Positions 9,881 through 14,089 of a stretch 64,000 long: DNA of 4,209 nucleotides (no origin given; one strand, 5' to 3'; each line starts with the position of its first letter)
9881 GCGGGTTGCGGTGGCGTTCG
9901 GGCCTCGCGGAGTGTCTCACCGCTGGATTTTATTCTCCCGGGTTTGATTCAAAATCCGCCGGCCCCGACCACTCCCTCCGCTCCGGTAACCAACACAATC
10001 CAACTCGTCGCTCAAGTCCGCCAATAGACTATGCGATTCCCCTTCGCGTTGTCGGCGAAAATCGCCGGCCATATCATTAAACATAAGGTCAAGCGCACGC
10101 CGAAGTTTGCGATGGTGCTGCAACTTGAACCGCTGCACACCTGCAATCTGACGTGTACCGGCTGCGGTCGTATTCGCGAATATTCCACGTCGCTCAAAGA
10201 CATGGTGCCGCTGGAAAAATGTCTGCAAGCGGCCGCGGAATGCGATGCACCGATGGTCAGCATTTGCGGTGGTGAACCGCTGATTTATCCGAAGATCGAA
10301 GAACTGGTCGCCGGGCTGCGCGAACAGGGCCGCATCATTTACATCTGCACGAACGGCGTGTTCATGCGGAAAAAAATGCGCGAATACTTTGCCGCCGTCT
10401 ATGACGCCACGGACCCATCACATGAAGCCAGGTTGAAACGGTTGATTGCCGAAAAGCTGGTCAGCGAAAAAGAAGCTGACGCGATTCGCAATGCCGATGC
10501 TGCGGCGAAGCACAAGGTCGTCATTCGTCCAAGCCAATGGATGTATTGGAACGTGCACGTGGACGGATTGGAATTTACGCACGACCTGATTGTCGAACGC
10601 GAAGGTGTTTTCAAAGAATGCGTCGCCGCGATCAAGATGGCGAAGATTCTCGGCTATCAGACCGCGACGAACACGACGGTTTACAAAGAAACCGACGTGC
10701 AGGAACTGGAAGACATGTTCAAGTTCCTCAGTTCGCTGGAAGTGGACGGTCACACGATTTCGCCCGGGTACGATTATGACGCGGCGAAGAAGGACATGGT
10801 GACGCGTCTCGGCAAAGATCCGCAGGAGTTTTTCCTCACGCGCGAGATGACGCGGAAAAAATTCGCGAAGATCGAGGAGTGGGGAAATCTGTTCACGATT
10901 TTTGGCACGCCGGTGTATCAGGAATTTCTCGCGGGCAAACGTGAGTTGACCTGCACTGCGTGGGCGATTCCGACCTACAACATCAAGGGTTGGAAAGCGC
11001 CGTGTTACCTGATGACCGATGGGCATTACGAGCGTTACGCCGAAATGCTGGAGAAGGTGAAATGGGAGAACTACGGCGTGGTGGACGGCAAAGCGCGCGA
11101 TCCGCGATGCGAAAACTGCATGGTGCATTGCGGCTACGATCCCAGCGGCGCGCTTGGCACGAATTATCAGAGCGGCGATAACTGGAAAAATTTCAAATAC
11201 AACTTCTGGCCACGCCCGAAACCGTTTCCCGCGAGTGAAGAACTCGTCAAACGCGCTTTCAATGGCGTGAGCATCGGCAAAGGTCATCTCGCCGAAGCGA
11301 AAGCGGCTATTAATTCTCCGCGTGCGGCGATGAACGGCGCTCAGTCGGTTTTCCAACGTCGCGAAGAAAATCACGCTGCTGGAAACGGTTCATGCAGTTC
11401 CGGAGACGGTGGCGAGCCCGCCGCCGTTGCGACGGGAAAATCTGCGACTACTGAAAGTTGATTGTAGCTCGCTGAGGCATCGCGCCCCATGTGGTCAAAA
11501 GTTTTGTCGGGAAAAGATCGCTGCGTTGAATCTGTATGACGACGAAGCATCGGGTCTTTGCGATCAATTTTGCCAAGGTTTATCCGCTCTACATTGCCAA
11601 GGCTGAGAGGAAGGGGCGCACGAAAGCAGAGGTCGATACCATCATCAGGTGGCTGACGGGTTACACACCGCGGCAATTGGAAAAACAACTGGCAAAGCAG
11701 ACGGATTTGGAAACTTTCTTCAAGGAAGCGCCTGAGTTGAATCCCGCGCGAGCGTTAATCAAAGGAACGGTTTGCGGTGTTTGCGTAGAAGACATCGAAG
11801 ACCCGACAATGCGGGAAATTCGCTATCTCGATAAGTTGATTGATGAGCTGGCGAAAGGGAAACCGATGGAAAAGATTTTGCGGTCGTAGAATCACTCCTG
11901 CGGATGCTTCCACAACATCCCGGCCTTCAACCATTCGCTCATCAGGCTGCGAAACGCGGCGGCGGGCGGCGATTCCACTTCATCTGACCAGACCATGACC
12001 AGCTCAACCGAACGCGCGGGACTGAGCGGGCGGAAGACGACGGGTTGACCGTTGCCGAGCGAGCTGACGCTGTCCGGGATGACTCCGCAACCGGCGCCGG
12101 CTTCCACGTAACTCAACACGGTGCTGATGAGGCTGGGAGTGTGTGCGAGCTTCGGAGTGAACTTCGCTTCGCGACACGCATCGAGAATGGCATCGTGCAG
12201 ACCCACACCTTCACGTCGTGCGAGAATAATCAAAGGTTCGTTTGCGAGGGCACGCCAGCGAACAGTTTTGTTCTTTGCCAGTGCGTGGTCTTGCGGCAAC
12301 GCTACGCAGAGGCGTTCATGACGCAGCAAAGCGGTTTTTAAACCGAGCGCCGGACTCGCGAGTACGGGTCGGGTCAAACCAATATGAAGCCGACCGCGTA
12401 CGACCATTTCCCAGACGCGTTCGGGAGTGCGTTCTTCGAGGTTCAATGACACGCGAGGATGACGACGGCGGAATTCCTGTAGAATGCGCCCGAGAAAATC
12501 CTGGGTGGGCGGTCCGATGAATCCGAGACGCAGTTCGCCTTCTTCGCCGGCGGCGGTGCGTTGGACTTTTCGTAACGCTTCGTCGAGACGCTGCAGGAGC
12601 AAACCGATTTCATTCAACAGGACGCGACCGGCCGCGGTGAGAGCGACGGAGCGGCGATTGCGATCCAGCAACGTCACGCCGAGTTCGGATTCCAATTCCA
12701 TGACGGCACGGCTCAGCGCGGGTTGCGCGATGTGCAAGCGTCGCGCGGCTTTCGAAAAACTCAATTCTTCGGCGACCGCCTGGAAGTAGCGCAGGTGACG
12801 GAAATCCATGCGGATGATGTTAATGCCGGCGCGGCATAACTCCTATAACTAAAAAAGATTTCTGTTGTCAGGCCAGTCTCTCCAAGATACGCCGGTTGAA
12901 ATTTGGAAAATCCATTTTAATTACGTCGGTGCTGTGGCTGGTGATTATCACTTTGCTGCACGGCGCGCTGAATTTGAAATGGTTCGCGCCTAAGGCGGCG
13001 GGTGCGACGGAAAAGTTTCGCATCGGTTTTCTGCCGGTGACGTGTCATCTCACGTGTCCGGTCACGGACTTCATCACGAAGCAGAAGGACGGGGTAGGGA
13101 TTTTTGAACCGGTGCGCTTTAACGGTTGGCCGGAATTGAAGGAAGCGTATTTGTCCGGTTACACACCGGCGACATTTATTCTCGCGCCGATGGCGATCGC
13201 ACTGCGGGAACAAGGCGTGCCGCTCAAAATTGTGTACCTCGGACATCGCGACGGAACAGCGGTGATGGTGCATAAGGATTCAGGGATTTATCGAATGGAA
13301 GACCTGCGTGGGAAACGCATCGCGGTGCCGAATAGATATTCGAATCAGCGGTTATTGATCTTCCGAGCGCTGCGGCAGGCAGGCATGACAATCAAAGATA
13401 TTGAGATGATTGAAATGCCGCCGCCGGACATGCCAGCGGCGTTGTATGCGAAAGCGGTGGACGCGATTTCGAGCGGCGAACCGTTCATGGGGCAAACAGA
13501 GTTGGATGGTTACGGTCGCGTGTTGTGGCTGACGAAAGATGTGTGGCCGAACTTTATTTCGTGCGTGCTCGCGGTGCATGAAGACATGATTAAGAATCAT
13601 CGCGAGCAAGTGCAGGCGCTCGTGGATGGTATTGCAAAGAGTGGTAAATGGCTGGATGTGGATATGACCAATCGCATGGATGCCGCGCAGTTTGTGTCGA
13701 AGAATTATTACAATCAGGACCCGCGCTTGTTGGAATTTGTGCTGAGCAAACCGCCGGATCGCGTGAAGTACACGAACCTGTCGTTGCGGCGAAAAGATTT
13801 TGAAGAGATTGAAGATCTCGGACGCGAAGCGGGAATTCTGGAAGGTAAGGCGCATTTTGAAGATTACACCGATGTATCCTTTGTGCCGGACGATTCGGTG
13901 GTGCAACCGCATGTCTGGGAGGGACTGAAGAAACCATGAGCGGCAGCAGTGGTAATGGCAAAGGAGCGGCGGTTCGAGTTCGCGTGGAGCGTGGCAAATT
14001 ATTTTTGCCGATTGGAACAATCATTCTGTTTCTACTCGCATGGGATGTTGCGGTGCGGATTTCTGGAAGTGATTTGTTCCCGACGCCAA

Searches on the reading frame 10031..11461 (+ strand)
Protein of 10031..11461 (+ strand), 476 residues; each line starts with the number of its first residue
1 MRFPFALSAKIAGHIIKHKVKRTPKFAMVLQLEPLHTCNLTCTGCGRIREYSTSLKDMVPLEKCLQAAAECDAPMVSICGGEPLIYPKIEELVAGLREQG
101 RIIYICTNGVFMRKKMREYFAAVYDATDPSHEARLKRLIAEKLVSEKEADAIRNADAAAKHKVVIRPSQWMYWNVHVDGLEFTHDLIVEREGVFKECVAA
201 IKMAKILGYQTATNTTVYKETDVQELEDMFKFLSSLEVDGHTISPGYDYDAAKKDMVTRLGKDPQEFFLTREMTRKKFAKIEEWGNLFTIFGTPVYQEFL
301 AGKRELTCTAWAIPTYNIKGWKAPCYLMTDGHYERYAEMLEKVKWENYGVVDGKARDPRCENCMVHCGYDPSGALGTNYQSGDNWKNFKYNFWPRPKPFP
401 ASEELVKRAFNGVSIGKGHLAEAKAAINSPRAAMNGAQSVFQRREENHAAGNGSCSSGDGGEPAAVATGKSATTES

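Call 61: search_protein_families(library=pfam, proteins=[window:10031-11461:+], max_evalue=0.0001)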
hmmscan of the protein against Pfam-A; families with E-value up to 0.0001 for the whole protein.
window:10031-11461:+ (476 aa): 2 families
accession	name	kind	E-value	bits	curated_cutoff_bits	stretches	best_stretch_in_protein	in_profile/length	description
PF11946.13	DUF3463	-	1.6e-38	132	31.3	1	242-382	2-129/134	Domain of unknown function (DUF3463)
PF04055.27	Radical_SAM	-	1.5e-12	48.4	29.5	1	34-160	3-138/166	Radical SAM superfamily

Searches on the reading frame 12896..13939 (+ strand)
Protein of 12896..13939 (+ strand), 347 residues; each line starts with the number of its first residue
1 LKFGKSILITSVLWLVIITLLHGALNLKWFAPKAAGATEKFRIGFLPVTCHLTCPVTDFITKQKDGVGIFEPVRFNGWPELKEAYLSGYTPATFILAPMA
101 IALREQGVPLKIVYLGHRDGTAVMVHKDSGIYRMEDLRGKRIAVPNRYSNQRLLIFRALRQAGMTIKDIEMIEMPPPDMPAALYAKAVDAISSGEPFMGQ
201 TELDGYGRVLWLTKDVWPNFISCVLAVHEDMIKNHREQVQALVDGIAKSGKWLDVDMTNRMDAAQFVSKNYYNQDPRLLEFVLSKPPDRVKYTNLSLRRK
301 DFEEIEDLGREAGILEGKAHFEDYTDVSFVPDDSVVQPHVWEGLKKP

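Call 42: search_protein_families(library=pfam, proteins=[window:12896-13939:+], max_evalue=0.0001)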
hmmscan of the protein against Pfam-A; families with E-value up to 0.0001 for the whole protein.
window:12896-13939:+ (347 aa): 4 families
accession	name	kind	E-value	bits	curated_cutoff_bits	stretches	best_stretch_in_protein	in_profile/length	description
PF13379.11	NMT1_2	-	1.6e-35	123.6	24.7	1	38-267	5-251/252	NMT1-like family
PF09084.16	NMT1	-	2.6e-18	67.2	20.5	1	101-252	54-208/216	NMT1/THI5 like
PF12974.12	Phosphonate-bd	-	4.5e-06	26.6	27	1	118-243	84-213/242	ABC transporter, phosphonate, periplasmic substrate-binding protein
PF16868.10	NMT1_3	-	2.1e-05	24.8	27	1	121-202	93-177/289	NMT1-like family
